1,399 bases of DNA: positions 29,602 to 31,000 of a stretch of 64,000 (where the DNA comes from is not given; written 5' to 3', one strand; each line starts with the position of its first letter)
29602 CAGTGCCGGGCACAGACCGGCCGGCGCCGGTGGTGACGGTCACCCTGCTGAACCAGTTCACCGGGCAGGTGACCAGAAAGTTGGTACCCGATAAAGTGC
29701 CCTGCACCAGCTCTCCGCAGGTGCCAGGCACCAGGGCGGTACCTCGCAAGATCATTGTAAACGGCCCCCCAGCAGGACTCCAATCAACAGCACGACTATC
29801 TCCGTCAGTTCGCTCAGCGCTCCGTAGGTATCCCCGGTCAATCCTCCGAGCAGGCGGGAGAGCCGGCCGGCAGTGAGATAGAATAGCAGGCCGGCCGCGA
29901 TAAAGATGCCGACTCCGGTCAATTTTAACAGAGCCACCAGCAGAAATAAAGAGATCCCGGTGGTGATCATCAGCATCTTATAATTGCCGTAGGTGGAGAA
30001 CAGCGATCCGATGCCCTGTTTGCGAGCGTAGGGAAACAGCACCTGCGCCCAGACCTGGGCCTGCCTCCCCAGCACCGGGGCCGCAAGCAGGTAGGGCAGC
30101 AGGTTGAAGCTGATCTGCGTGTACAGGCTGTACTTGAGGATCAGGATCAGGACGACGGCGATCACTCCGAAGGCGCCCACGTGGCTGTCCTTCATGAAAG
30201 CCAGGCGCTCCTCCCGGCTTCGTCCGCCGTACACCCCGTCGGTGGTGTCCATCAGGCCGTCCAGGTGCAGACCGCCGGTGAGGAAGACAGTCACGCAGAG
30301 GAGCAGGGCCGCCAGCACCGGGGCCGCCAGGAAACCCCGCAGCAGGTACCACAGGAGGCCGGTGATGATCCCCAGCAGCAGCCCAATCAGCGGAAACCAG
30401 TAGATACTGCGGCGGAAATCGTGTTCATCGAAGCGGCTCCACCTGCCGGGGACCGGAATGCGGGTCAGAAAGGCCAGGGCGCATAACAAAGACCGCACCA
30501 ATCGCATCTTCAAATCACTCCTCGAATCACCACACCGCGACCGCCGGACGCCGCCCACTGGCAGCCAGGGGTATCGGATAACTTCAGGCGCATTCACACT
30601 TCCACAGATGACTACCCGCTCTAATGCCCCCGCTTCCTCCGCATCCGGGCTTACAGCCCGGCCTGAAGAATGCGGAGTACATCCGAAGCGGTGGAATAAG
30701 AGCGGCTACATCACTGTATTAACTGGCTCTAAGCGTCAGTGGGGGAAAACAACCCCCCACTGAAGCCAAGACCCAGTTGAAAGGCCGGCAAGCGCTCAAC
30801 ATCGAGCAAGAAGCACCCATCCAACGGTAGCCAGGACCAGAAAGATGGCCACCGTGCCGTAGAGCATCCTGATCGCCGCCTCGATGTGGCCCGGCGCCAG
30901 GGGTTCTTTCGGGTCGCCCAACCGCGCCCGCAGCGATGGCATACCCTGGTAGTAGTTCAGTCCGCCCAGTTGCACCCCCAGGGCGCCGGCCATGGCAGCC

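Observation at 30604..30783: ~135-nt multi-hairpin element in two copies (cbiB-cobS spacer and mnmA-fdhD spacer), one carrying a nested P1 hairpin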

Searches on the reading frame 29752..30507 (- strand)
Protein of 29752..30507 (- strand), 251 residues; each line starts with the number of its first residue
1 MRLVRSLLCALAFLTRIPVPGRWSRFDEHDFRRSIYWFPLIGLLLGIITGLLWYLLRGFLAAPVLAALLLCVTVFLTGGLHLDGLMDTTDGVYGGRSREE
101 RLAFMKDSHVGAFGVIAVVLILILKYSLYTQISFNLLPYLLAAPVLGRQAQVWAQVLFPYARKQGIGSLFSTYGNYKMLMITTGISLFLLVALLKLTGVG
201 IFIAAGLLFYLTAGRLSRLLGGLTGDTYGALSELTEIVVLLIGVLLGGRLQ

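Call 22: find_encoding_contigs(protein=window:29752-30507:-, flank=10000, max_places=10)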
Protein window:29752-30507:- (251 aa): 1 contig read that carries it; 1 place shown.
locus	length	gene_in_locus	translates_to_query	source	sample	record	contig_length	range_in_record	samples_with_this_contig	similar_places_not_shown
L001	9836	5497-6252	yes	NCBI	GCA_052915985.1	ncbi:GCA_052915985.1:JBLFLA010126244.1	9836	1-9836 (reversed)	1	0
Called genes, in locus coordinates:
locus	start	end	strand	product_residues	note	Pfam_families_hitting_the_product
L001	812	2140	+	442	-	PF02810:SEC-C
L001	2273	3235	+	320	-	PF03706:LPG_synthase_TM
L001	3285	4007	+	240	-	PF02283:CobU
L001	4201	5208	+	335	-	PF03186:CobD_Cbib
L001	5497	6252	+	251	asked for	PF02654:CobS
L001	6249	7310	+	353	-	PF00288:GHMP_kinases_N, PF08544:GHMP_kinases_C (weak)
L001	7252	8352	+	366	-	PF00155:Aminotran_1_2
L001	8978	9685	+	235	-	PF01891:CbiM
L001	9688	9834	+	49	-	?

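Call 55: find_homologous_proteins(query=window:29752-30507:-, max_evalue=1e-40)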
Query window:29752-30507:- (251 aa): 232 proteins with E <= 1e-40 among 8000 candidates; the best 120 are listed.
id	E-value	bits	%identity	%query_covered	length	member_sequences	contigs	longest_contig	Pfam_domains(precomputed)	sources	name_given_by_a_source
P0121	1.0e-137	476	92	100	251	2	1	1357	PF02654.21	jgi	jgi:adenosylcobinamide-GDP ribazoletransferase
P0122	2.2e-137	475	91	100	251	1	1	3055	PF02654.21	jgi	jgi:adenosylcobinamide-GDP ribazoletransferase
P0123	5.1e-137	474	91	100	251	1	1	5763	PF02654.21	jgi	-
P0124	6.6e-137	473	91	100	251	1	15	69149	PF02654.21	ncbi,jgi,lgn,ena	ncbi:MAG: adenosylcobinamide-GDP ribazoletransferase [Thermacetogeniaceae bacterium]|jgi:adenosylcob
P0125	9.7e-136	469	92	94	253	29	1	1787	PF02654.21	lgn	-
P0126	2.6e-132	458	86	99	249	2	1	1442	PF02654.21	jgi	jgi:adenosylcobinamide-GDP ribazoletransferase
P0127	8.6e-132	456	86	100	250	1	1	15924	PF02654.21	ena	-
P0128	4.4e-130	451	85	100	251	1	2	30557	PF02654.21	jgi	jgi:adenosylcobinamide-GDP ribazoletransferase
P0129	1.9e-127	442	85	99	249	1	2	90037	PF02654.21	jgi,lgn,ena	jgi:adenosylcobinamide-GDP ribazoletransferase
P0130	6.6e-127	440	84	100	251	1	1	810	PF02654.21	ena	-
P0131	6.6e-125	434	82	100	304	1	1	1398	PF02654.21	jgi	jgi:adenosylcobinamide-GDP ribazoletransferase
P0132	2.3e-121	422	80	99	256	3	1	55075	PF02654.21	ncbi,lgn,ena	-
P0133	4.3e-120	418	80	94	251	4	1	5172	PF02654.21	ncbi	-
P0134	1.1e-118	413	81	98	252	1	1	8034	PF02654.21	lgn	-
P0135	5.1e-114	398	75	93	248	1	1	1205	PF02654.21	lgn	-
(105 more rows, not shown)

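Call 56: find_encoding_contigs(protein=P0124, flank=2500, max_places=5)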
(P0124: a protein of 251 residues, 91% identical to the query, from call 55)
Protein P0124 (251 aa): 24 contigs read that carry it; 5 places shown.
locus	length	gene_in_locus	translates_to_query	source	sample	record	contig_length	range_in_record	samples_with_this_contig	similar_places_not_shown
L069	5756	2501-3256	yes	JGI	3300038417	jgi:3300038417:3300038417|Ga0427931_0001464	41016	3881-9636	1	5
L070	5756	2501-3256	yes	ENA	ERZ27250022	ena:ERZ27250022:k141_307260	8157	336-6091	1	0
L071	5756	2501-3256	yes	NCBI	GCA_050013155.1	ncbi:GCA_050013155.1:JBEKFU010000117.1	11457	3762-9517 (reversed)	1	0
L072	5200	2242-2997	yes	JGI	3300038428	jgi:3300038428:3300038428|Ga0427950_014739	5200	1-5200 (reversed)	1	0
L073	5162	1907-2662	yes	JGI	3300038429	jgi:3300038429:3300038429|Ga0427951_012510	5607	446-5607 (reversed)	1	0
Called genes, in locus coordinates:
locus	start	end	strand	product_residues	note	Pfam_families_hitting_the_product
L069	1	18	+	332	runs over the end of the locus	PF03706:LPG_synthase_TM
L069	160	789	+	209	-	PF02283:CobU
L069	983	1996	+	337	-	PF03186:CobD_Cbib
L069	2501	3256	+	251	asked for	PF02654:CobS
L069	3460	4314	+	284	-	PF00288:GHMP_kinases_N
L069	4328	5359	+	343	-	PF00155:Aminotran_1_2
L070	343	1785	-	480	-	PF06253:MTTB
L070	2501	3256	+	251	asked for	PF02654:CobS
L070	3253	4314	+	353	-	PF00288:GHMP_kinases_N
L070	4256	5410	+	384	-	PF00155:Aminotran_1_2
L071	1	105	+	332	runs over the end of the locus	PF03706:LPG_synthase_TM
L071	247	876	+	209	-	PF02283:CobU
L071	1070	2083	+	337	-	PF03186:CobD_Cbib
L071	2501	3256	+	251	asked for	PF02654:CobS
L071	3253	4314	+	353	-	PF00288:GHMP_kinases_N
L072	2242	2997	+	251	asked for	PF02654:CobS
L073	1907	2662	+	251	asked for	PF02654:CobS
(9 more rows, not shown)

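Call 57: find_encoding_contigs(protein=P0129, flank=2500, max_places=3)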
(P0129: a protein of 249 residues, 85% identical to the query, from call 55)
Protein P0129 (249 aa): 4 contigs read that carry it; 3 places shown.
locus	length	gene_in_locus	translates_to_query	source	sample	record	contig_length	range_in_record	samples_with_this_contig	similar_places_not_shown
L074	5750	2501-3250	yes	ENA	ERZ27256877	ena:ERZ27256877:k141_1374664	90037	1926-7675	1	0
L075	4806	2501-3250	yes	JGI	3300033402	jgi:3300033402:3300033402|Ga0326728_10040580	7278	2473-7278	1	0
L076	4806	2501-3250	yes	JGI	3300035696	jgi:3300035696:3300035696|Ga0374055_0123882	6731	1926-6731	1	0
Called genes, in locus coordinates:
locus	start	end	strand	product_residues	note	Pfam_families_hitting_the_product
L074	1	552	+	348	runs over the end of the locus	PF03706:LPG_synthase_TM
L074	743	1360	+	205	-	PF02283:CobU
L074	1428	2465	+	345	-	PF03186:CobD_Cbib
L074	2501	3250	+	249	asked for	PF02654:CobS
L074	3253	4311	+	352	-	PF00288:GHMP_kinases_N, PF08544:GHMP_kinases_C (weak)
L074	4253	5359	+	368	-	PF00155:Aminotran_1_2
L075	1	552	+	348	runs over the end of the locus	PF03706:LPG_synthase_TM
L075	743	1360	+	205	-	PF02283:CobU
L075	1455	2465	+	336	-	PF03186:CobD_Cbib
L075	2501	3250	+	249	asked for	PF02654:CobS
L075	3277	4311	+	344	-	PF00288:GHMP_kinases_N, PF08544:GHMP_kinases_C (weak)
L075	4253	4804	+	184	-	?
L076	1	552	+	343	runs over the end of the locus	PF03706:LPG_synthase_TM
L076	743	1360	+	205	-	PF02283:CobU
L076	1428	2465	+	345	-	PF03186:CobD_Cbib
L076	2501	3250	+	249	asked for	PF02654:CobS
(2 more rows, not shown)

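Call 58: find_encoding_contigs(protein=P0132, flank=2500, max_places=3)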
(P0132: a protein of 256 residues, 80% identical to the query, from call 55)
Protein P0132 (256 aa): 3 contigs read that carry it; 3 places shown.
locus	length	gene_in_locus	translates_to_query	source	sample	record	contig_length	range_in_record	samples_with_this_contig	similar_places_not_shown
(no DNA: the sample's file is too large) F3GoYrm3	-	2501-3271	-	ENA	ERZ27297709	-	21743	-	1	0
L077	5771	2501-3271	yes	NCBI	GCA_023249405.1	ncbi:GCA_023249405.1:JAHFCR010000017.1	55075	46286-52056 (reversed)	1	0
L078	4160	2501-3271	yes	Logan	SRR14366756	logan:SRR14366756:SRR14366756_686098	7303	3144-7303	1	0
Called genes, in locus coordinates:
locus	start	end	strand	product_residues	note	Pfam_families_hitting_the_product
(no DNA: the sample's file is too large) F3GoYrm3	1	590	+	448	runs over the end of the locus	PF02810:SEC-C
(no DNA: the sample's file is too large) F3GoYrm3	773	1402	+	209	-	PF02283:CobU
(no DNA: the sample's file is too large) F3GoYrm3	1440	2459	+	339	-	PF03186:CobD_Cbib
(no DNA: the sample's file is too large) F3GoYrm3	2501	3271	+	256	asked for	PF02654:CobS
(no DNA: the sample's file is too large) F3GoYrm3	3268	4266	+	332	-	PF00288:GHMP_kinases_N, PF08544:GHMP_kinases_C (weak)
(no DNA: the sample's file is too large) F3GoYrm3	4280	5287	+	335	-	PF00155:Aminotran_1_2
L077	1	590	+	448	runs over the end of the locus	PF02810:SEC-C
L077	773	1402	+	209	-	PF02283:CobU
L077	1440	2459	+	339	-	PF03186:CobD_Cbib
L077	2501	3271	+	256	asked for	PF02654:CobS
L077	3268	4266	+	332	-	PF00288:GHMP_kinases_N, PF08544:GHMP_kinases_C (weak)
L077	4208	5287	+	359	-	PF00155:Aminotran_1_2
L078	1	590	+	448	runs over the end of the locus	PF02810:SEC-C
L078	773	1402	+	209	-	PF02283:CobU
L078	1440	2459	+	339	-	PF03186:CobD_Cbib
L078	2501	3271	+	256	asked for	PF02654:CobS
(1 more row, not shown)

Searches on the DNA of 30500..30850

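Call 14: search_rna_families(source=window, start=30500, end=30850, threshold=evalue, max_evalue=10)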
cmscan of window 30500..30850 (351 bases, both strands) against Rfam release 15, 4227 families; matches with E-value up to 10: 6.
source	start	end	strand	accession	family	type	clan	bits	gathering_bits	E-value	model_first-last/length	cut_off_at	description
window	30731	30765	-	RF01798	g2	Gene;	-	26.4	70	0.014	1-67/67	no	G2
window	30721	30778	-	RF03831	mir-627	Gene; miRNA;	-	21.9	86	0.02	15-74/87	no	mir-627 microRNA precursor family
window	30719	30780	-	RF03677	mir-1304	Gene; miRNA;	-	17.9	90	0.67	1-87/87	no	mir-1304 microRNA precursor family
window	30717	30783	-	RF03913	mir-992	Gene; miRNA;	-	17.5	79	0.88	1-86/86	no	mir-992 microRNA precursor family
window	30718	30781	-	RF03458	mir-766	Gene; miRNA;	-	15.8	110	0.97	1-108/108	no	mir-766 microRNA precursor family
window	30632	30679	-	RF03147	RAGATH-10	Gene; sRNA;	-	13.3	41.2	8.3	1-82/82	no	RAGATH-10 RNA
